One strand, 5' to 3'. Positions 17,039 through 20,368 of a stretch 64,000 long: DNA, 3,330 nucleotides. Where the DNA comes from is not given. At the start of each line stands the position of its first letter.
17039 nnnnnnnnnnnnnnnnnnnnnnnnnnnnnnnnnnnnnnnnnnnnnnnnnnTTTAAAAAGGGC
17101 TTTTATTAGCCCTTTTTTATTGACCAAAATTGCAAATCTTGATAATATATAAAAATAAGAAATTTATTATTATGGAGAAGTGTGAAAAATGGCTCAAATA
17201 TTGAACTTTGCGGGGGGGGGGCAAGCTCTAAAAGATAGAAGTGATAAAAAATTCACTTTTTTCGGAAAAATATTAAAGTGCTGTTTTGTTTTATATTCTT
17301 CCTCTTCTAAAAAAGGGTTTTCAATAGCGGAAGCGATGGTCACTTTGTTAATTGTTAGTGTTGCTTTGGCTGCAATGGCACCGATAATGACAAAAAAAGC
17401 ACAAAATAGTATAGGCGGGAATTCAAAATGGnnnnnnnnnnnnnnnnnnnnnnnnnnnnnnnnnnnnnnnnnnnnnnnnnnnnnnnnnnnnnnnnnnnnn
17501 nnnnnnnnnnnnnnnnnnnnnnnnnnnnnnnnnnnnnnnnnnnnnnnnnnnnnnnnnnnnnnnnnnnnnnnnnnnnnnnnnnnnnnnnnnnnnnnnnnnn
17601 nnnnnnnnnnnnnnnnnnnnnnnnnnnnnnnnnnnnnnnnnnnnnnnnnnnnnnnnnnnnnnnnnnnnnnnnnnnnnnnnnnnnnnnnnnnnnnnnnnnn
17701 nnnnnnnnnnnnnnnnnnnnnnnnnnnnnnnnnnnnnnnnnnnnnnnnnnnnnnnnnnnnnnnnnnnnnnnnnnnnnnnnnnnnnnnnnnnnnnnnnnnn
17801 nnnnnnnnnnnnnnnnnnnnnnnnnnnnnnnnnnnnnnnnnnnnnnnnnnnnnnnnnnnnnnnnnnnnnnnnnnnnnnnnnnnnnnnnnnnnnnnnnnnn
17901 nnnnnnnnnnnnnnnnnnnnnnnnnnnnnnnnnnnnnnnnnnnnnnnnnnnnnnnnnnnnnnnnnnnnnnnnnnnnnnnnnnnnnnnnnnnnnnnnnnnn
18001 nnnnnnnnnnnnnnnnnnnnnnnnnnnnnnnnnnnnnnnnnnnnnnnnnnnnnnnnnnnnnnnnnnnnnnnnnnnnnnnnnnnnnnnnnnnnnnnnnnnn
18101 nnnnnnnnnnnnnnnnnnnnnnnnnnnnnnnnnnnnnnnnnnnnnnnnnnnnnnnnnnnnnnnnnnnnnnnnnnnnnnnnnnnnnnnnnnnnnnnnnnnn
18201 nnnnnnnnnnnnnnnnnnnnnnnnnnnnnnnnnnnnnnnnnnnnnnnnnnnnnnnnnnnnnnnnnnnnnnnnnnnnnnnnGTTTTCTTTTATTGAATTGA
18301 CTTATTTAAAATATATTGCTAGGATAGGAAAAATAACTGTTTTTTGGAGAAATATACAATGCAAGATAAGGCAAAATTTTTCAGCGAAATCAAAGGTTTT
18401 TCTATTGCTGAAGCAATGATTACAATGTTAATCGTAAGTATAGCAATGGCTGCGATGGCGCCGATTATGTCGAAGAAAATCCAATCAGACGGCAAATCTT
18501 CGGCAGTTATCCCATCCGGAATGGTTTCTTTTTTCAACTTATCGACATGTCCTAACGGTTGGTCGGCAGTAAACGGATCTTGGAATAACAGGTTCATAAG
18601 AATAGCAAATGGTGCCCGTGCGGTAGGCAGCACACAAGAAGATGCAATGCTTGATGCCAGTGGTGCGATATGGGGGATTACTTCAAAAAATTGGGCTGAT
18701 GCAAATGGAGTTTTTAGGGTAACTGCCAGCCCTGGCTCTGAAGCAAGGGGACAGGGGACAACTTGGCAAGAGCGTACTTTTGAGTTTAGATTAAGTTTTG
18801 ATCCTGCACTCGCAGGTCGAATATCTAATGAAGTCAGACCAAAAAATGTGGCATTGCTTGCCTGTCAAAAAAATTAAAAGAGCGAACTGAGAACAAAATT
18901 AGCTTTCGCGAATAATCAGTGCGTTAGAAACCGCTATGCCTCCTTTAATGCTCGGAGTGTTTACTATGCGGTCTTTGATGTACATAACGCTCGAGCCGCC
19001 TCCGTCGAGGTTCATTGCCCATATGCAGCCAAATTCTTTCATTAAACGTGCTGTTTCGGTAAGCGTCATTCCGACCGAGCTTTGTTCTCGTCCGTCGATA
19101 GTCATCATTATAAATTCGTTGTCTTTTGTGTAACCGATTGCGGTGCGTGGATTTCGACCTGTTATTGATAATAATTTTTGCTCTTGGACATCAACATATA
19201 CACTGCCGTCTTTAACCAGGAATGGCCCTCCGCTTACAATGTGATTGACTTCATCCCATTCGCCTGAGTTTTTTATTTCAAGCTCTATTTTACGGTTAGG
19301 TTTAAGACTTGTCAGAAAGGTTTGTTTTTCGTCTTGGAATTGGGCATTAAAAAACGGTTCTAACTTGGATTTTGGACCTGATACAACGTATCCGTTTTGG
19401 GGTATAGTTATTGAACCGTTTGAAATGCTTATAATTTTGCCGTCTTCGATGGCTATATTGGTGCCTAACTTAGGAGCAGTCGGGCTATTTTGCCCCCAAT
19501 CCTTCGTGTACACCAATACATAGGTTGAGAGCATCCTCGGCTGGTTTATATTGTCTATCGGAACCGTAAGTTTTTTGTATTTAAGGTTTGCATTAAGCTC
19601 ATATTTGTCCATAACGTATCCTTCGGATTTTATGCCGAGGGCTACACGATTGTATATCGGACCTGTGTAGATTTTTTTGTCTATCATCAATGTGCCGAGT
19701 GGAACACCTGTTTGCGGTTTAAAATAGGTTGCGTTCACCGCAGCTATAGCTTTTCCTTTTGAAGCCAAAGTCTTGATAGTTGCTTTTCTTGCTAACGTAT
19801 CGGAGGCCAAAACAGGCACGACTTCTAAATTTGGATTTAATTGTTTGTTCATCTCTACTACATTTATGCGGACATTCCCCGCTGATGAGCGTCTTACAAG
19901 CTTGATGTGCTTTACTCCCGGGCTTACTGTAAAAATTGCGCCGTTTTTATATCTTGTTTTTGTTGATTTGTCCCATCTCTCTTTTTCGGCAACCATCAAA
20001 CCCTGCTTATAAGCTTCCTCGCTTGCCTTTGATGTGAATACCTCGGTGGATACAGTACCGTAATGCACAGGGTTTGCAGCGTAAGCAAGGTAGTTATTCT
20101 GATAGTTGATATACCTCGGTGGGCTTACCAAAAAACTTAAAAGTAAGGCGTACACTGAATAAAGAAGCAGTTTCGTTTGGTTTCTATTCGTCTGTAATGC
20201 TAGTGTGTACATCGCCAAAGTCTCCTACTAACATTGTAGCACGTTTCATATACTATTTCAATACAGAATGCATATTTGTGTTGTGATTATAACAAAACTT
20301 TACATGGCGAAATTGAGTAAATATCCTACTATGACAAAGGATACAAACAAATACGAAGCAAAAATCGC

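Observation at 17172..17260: The same G10 tract in paralog 2 is in frame (phase ON) because the pre-tract segment is 1 nt shorter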

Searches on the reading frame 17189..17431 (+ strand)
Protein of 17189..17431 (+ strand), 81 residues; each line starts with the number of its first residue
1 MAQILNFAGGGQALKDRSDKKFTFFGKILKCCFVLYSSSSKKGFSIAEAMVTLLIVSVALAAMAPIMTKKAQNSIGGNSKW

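Call 40: find_homologous_proteins(query=A2, max_evalue=0.01)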
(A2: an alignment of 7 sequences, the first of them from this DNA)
Query A2 (7 sequences) (81 aa, profile of the alignment): 28 proteins with E <= 0.01 among 4588 candidates.
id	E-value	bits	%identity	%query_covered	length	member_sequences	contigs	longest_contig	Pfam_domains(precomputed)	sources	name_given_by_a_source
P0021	2.7e-13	67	63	51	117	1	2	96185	PF07963.18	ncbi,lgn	-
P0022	1.0e-11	62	76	42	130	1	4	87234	PF07963.18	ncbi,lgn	-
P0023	1.1e-11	62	74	42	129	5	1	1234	PF07963.18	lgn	-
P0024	2.4e-11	61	42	93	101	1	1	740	-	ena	-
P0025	5.5e-11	60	74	42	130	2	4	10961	-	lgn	-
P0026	5.8e-11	60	74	42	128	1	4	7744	-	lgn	-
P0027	4.4e-10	57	67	37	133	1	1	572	-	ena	-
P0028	4.4e-10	57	69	43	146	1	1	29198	PF07963.18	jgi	-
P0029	5.9e-10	57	79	36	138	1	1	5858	PF07963.18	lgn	-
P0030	6.6e-10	57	59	42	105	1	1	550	-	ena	-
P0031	7.4e-10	56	67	37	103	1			-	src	-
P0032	2.0e-9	55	66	47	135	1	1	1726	PF07963.18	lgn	-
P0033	2.0e-9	55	40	95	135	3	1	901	-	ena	-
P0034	1.2e-8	53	55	47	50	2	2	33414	-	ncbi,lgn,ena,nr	ncbi:hypothetical protein IJE86_05760 [bacterium]|nr:hypothetical protein [bacterium]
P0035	3.1e-8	51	59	46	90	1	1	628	-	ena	-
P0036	1.4e-7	49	39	86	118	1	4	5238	-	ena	-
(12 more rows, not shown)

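Call 42: find_encoding_contigs(protein=P0036, flank=3000)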
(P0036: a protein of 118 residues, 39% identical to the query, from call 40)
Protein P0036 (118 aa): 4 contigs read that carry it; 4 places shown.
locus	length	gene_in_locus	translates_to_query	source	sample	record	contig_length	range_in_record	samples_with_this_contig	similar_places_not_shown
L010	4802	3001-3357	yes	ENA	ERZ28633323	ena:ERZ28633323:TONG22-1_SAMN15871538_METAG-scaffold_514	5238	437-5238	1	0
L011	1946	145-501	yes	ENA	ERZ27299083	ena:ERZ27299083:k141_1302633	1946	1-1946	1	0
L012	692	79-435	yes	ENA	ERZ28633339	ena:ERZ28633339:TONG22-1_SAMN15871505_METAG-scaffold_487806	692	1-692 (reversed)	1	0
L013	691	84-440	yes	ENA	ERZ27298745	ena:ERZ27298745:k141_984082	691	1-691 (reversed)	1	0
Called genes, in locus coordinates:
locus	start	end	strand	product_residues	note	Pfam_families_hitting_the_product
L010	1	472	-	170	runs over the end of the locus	PF01613:Flavin_Reduct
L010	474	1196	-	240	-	PF01656:CbiA, PF13500:AAA_26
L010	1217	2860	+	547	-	PF00916:Sulfate_transp, PF01740:STAS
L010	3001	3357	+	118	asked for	-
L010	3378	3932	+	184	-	-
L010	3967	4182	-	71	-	-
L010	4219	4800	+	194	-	?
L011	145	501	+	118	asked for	-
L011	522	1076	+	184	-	-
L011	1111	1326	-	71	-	-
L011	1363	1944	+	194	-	?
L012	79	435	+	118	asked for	-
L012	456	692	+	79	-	?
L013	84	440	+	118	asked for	-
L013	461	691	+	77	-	?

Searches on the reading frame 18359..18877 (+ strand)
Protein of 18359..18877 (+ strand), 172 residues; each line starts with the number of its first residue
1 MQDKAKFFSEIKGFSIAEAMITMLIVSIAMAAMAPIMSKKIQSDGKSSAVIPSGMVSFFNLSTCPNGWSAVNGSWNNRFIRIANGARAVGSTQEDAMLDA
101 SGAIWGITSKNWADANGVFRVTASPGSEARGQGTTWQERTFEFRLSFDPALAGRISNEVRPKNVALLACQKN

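Call 8: search_protein_families(library=pfam, proteins=[window:18371-18877:+], max_evalue=0.1)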
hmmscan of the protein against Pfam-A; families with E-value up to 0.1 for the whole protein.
window:18371-18877:+ (168 aa): 1 family
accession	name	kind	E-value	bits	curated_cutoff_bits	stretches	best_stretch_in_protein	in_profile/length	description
PF07963.17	N_methyl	-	0.0013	18.7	21.2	1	8-29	5-26/27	Prokaryotic N-terminal methylation motif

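Call 93: search_protein_families(library=phrogs, proteins=[window:18359-18877:+], max_evalue=0.01)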
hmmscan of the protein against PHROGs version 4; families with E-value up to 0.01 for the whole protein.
window:18359-18877:+ (172 aa): 5 families
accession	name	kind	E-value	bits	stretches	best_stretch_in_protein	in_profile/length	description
phrog_1858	-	tail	1.2e-08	34.4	1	77-169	197-290/1018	tail fiber protein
phrog_523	-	tail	1.5e-08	34.9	1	85-169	547-634/673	tail collar fiber protein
phrog_7489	-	tail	8.8e-05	22.3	1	77-171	527-628/775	tail fiber protein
phrog_12846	-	tail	0.00033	20.6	1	85-168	219-300/552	tail fiber protein; Ig-domain containing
phrog_327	-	tail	0.0043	17.4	1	79-171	351-440/618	tail protein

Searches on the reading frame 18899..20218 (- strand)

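Call 35: search_protein_families(library=ncbifam, proteins=[window:18899-20218:-], max_evalue=0.00001)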
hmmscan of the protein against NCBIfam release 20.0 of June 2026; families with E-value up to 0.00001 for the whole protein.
window:18899-20218:- (439 aa): 0 families

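Call 69: search_protein_families(library=pfam, proteins=[window:18899-20218:-], max_evalue=0.00001)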
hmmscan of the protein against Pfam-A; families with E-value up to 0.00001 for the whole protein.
window:18899-20218:- (439 aa): 1 family
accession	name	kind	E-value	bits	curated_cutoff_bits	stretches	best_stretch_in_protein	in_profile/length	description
PF09992.14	NAGPA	-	1.3e-38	133.3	25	1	253-436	3-168/169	Phosphodiester glycosidase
